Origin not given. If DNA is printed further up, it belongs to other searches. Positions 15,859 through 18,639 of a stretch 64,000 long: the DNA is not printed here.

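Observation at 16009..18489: Fused twin family-III CoA-transferase (two CaiB/BaiF domains in one 826-aa polypeptide)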

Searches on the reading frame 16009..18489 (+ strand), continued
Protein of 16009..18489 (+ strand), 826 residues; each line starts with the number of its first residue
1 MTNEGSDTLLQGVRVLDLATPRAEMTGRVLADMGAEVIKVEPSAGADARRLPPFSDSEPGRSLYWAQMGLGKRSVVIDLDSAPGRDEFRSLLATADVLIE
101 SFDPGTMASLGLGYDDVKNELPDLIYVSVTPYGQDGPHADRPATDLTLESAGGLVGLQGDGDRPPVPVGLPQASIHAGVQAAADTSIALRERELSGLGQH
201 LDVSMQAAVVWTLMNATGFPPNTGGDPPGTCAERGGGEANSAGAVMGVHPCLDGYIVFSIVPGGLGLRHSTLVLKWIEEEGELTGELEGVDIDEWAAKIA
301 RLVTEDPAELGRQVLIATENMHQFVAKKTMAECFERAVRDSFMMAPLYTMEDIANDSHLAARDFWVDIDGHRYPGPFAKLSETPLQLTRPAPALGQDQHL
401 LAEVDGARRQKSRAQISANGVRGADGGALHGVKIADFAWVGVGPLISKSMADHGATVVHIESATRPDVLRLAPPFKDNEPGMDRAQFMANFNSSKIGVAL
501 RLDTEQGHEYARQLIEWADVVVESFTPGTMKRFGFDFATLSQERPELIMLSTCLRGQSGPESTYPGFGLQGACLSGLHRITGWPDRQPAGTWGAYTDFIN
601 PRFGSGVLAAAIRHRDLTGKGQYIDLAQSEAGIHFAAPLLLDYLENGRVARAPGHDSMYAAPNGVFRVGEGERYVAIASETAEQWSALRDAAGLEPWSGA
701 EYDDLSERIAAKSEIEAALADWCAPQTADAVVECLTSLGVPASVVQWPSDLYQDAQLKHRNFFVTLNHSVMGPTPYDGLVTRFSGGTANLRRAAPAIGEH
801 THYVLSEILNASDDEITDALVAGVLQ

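Call 26: find_related_loci(query=A1, collection=genome_contigs, flank=6000)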
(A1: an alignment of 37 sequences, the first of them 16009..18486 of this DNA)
Query A1 (826 aa) in genome_contigs; peptide patterns used: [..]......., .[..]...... (x = any residue, [..] = any of these).
529 stretches matched a pattern; 479 encode a relative of the query (tblastn E <= 1e-3); the best 80 are kept; 80 distinct loci.
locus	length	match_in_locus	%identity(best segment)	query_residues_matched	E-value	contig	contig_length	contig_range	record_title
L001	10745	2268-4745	93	1-826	0e+0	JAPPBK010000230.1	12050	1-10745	MAG: Chloroflexota bacterium isolate IRC2_bin_8 NODE_825_length_12050_cov_6.89204, whole genome shotgun sequence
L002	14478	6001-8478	88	1-826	0e+0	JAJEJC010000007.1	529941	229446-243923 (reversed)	MAG: Dehalococcoidia bacterium isolate p16x63bins.52 k141_915423, whole genome shotgun sequence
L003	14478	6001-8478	88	1-826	0e+0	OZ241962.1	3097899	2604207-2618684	MAG: Dehalococcoidia bacterium isolate 3270897d-fe61-4464-a15a-05fd473d2b13 genome assembly, chromosome: 1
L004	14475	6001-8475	87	2-826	0e+0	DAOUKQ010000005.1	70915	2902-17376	MAG TPA_asm: Dehalococcoidia bacterium isolate S7_353 k113_3562016, whole genome shotgun sequence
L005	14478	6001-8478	87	1-826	0e+0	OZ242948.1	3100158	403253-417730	MAG: Dehalococcoidia bacterium isolate a0c66c6a-f5ff-452f-b709-ec8565f303fe genome assembly, chromosome: 1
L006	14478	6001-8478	85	1-826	0e+0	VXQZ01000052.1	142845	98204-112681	MAG: Chloroflexi bacterium isolate SB0664_bin_20 NODE_112_length_142845_cov_47.459367, whole genome shotgun sequence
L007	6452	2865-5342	84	1-826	0e+0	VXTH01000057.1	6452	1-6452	MAG: Chloroflexi bacterium isolate SB0665_bin_35 NODE_4416_length_6452_cov_5.476004, whole genome shotgun sequence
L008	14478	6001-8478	85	1-826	0e+0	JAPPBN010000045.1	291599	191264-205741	MAG: Chloroflexota bacterium isolate IRC3_bin_11 NODE_11_length_291599_cov_28.7217, whole genome shotgun sequence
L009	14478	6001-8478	84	1-826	0e+0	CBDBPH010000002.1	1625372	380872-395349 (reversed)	MAG: Dehalococcoidia bacterium isolate 745030fc-1ee1-449d-a068-ea6b321db757 genome assembly, contig: contig_2, whole gen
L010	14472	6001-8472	82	3-826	0e+0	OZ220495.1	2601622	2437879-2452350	MAG: Dehalococcoidia bacterium isolate 23c5d8d9-c01e-4714-bf51-3e77b66f12ef genome assembly, chromosome: 1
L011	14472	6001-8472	83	7-826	0e+0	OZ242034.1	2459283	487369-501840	MAG: Dehalococcoidia bacterium isolate 72ec99ff-6f13-4058-b9f9-659670a83d8f genome assembly, chromosome: 1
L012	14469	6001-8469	80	1-826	0e+0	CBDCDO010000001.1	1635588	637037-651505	MAG: Dehalococcoidia bacterium isolate 8a6c8105-bb6e-4bad-94d5-fb500f7a6651 genome assembly, contig: contig_1, whole gen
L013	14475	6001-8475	80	1-826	0e+0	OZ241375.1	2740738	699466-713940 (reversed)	MAG: Dehalococcoidia bacterium isolate b07fa7da-9862-47df-848d-64ec3822ffc5 genome assembly, chromosome: 1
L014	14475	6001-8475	81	1-826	0e+0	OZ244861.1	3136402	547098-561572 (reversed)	MAG: Dehalococcoidia bacterium isolate c89b5861-ddb0-43db-8093-953e815e1e37 genome assembly, chromosome: 1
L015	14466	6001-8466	80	1-826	0e+0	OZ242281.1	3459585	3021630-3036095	MAG: Dehalococcoidia bacterium isolate 5b41c312-3693-4c79-a24d-842b6111755b genome assembly, chromosome: 1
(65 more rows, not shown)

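Call 30: search_protein_representatives(protein=window:16009-18486:+)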
Query: 826 residues. Proteins with E-value up to 0.001 (for the whole library): 47251; up to 1e-10: 25379; up to 1e-30: 5316. The best 150 are listed.
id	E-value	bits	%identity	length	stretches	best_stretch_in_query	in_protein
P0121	3.2e-230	783.0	49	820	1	6-819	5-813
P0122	1.0e-220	751.5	47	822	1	9-825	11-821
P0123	1.7e-205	701.2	44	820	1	8-825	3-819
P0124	3.3e-202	690.3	51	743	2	9-679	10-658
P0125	1.6e-197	674.8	47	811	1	4-825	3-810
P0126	7.9e-189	646.0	42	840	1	7-825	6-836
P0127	3.3e-187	640.7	51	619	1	7-628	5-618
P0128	1.2e-185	635.5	44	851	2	408-817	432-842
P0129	5.0e-185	633.5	45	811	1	5-825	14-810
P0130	6.1e-180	616.6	43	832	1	9-823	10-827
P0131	4.6e-178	610.4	42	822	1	9-826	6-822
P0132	3.5e-176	604.2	42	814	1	10-823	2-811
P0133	3.2e-175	601.0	42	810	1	10-825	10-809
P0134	1.1e-171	589.4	42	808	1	11-825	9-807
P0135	2.7e-167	574.8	42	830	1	10-825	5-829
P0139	4.6e-159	547.6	36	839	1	7-821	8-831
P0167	2.0e-136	472.7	34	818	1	9-818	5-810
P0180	6.1e-130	451.2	38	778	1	14-825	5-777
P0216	3.0e-115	402.6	37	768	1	10-825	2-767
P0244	4.8e-105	368.9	44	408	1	429-822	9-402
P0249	2.8e-104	366.4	47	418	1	428-824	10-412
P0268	2.8e-100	353.1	30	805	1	10-825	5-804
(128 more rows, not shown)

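Call 33: list_cluster_members(proteins=[P0180, P0121, P0139, P0167, P0216, P0244, P0249, P0268])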
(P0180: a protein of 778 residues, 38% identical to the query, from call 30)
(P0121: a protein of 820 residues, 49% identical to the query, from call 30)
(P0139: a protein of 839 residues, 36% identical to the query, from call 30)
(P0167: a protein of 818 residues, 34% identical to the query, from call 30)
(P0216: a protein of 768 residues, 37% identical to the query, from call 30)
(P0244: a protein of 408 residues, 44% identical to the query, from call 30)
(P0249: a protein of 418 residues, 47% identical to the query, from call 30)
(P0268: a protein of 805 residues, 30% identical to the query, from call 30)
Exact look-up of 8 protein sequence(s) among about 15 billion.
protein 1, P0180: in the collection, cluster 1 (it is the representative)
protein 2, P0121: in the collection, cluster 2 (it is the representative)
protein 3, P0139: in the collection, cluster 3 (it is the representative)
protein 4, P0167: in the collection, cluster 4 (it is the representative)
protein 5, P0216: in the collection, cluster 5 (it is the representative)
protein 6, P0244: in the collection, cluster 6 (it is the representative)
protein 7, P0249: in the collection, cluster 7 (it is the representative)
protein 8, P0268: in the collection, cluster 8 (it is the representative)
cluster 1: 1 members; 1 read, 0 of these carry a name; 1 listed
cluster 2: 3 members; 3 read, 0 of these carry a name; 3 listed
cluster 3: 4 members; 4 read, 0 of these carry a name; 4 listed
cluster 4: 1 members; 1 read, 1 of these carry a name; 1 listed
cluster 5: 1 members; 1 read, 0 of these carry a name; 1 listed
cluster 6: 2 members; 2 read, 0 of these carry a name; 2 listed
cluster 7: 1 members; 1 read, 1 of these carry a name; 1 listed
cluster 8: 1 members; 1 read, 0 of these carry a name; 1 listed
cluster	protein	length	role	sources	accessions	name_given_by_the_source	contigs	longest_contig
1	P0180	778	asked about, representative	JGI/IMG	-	-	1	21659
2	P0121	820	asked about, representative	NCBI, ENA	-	-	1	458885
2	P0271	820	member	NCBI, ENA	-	-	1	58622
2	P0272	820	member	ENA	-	-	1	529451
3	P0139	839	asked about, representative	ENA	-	-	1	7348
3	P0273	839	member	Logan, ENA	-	-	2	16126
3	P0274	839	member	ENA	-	-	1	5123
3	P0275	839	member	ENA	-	-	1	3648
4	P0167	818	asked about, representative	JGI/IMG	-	crotonobetainyl-CoA:carnitine CoA-transferase CaiB-like acyl-CoA transferase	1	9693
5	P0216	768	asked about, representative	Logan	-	-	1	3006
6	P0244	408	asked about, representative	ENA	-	-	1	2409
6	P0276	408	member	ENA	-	-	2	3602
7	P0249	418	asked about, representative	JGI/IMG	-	benzylsuccinate CoA-transferase BbsF subunit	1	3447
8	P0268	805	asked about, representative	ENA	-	-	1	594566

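Call 35: predict_structure(alignment_id=A1)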
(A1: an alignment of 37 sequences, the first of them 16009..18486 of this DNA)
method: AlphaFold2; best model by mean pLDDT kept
length: 826 residues; sequences in the alignment: 37
mean_pLDDT: 86.3   pTM: 0.91
mean pLDDT of the five models: 86.3, 86.2, 84.3, 83.2, 82.7
residues with pLDDT >= 90: 436; 70-90: 308; 50-70: 64; < 50: 18
segments of 3 or more residues with pLDDT < 50: 1-3, 237-244, 417-420
pLDDT, mean of each block of 10 residues (from residue 1): 68 94 94 94 92 88 93 95 94 95 95 94 95 95 91 81 74 92 96 87 96 81 67 59 60 88 81 95 92 90 82 90 95 91 86 91 91 91 87 94 67 49 71 90 90 93 75 76 83 90 90 96 83 91 94 86 73 76 67 79 95 93 90 87 90 62 79 87 92 92 85 90 94 96 90 92 89 86 84 88 94 91 80
secondary structure, 60 per line:
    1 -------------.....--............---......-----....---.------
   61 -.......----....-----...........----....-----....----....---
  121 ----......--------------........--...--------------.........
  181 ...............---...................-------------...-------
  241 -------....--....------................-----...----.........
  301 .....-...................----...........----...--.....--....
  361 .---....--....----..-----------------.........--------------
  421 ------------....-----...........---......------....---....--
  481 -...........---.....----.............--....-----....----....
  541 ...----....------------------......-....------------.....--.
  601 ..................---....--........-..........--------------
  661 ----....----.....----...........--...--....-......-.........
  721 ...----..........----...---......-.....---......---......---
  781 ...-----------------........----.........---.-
elements in order (helices of 4 or more, strands of 3 or more residues): E14-18 H21-32 E36-41 H47-50 H63-68 E73-76 H82-92 E97-100 H106-109 H114-117 E125-130 H145-152 H172-195 E199-204 H205-217 E248-251 E254-257 H264-279 H292-305 H307-325 H330-340 E345-347 H350-354 H357-361 E365-368 E371-374 H398-406 E433-436 H442-452 E456-461 H468-471 H486-492 E496-500 H505-517 E520-523 H529-532 H537-543 E548-551 H570-575 H577-580 H593-597 H600-618 E622-625 H628-635 H637-646 E665-668 E673-677 H682-692 H700-703 H705-710 H712-723 H728-737 E742-744 H748-753 H755-759 E763-768 E772-777 E781-783 H801-808 H813-821

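Call 41: fold_search(model_id=the predicted structure, library=pdb)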
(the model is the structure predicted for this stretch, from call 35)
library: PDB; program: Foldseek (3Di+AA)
matches with E <= 10: 1039; with E <= 0.001: 89
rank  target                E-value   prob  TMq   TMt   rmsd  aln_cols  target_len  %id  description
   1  9fn0_B                1.9e-28  1.00  0.47  0.92   2.3       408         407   32  Succinyl-CoA:(R)-benzylsuccinate CoA-transferase (BbsEF) (released 2025-12-17)
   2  9fn0_D                2.7e-28  1.00  0.46  0.93   2.1       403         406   33  Succinyl-CoA:(R)-benzylsuccinate CoA-transferase (BbsEF) (released 2025-12-17)
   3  9fol_D                6.6e-28  1.00  0.47  0.93   2.1       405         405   33  Succinyl-CoA:(R)-benzylsuccinate CoA-transferase (BbsEF), D178-CoA adduct + succinate (weakly occupied) (released 2025-12-24)
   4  9br6_A                7.5e-23  1.00  0.45  0.89   2.4       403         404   24  Crystal structure of human succinyl-CoA:glutarate-CoA transferase (SUGCT) (released 2024-08-07)
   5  9br6_B                8.8e-23  1.00  0.46  0.91   2.5       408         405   23  Crystal structure of human succinyl-CoA:glutarate-CoA transferase (SUGCT) (released 2024-08-07)
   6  9fn0_A                1.0e-22  1.00  0.41  0.79   5.3       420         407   30  Succinyl-CoA:(R)-benzylsuccinate CoA-transferase (BbsEF) (released 2025-12-17)
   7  9fol_A                3.1e-22  1.00  0.40  0.78   5.3       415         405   30  Succinyl-CoA:(R)-benzylsuccinate CoA-transferase (BbsEF), D178-CoA adduct + succinate (weakly occupied) (released 2025-12-24)
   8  9zav_E                3.2e-22  1.00  0.44  0.90   2.5       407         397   27  Crystal structure of Formyl-coenzyme A transferase from Brucella melitensis in complex with succinate (released 2025-12-03)
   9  9fol_C                6.3e-22  1.00  0.41  0.79   4.6       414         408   29  Succinyl-CoA:(R)-benzylsuccinate CoA-transferase (BbsEF), D178-CoA adduct + succinate (weakly occupied) (released 2025-12-24)
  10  9br7_C                7.8e-22  1.00  0.45  0.89   2.7       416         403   24  Crystal structure of human succinyl-CoA:glutarate-CoA transferase (SUGCT) in complex with Losartan carboxylic acid (released 2024-08-07)
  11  9zav_A                1.5e-21  1.00  0.45  0.89   2.7       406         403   26  Crystal structure of Formyl-coenzyme A transferase from Brucella melitensis in complex with succinate (released 2025-12-03)
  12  9br7_A                3.0e-21  1.00  0.45  0.90   2.5       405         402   24  Crystal structure of human succinyl-CoA:glutarate-CoA transferase (SUGCT) in complex with Losartan carboxylic acid (released 2024-08-07)
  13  9br7_B                3.2e-21  1.00  0.45  0.90   2.9       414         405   24  Crystal structure of human succinyl-CoA:glutarate-CoA transferase (SUGCT) in complex with Losartan carboxylic acid (released 2024-08-07)
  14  4ed9                  4.8e-21  1.00  0.40  0.82   4.6       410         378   26  Crystal structure of a CAIB/BAIF family protein from Brucella suis (released 2012-04-25)
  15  9zav_B                5.3e-21  1.00  0.44  0.88   2.8       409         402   27  Crystal structure of Formyl-coenzyme A transferase from Brucella melitensis in complex with succinate (released 2025-12-03)
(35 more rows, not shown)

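Call 46: search_dna_similar(query=window:16009-18486:+, collection=plasmids, mode=protein, max_rows=40, max_evalue=1e-30)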
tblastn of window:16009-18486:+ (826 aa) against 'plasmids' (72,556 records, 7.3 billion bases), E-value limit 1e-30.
Records with a match: 458; places in all: 575; records where one place covers at least 80% of the query: 55.
Best place of each record, by identity: <60% 458.
By first word of the organism name: Sinorhizobium 79; Rhizobium 27; Rhodococcus 18; Cupriavidus 17; Paraburkholderia 16; Ensifer 16; Paracoccus 15; Ralstonia 15; Sphingobium 14; Burkholderia 14; and 98 more.
By predicted mobility (MOB-suite, as given by PLSDB): non-mobilizable 267; mobilizable 117; conjugative 74.
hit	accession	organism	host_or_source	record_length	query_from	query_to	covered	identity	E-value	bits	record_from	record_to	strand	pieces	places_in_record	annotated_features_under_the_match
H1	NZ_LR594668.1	Variovorax sp. SRS16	linuron-contaminated soil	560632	10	826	97%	35.3%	1e-116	448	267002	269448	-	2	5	CoA transferase (x2) | thiolase family protein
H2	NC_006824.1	Aromatoleum aromaticum EbN1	-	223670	9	826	94%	36.2%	4e-61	409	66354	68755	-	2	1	CoA transferase (x2)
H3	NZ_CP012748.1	Paraburkholderia caribensis MBA4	soil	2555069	13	825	98%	31.8%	1e-91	324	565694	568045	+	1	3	none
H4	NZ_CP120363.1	Chelativorans sp. AA-79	single cell,petroleum contaminated soil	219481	10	816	94%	31.7%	4e-90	359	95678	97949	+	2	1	CoA transferase (x2)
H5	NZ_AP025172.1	Cupriavidus sp. P-10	-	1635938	10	823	95%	31.4%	9e-32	281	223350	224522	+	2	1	none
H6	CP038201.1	Paracoccus ferrooxidans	single cell,bioreactor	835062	9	816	95%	31.1%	3e-35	302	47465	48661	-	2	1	CoA transferase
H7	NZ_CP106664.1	Brucella intermedia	Sempervivum tectorum (houseplant),Pure ...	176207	10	816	95%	30.8%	1e-43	336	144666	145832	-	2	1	CoA transferase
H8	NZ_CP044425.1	Paracoccus pantotrophus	cell culture,denitrifying, ...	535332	9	816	94%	31.2%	3e-35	305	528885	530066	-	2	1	CoA transferase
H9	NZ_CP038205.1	Paracoccus pantotrophus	single cell,soil associated with ...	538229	9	816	94%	31.0%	4e-35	302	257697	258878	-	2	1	CoA transferase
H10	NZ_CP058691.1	Paracoccus pantotrophus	pure culture,sewage sludge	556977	9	816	94%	31.0%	4e-35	302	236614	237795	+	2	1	CoA transferase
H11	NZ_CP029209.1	Nitratireductor sp. OM-1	-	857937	10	816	98%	29.8%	6e-38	311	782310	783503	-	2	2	CoA transferase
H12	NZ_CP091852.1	Terrarubrum flagellatum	cell culture,forest soil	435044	5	816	96%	30.3%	6e-37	307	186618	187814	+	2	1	CoA transferase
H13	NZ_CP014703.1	Ralstonia solanacearum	Solanum tuberosum,cell culture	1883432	6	817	98%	29.6%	3e-37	306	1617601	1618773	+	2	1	none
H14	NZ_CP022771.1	Ralstonia solanacearum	Solanum tuberosum,single cell,Potato ...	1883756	6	817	98%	29.6%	3e-37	306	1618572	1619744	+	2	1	none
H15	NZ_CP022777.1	Ralstonia solanacearum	Solanum tuberosum,single cell,Potato ...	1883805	6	817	98%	29.6%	3e-37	306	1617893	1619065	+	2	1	none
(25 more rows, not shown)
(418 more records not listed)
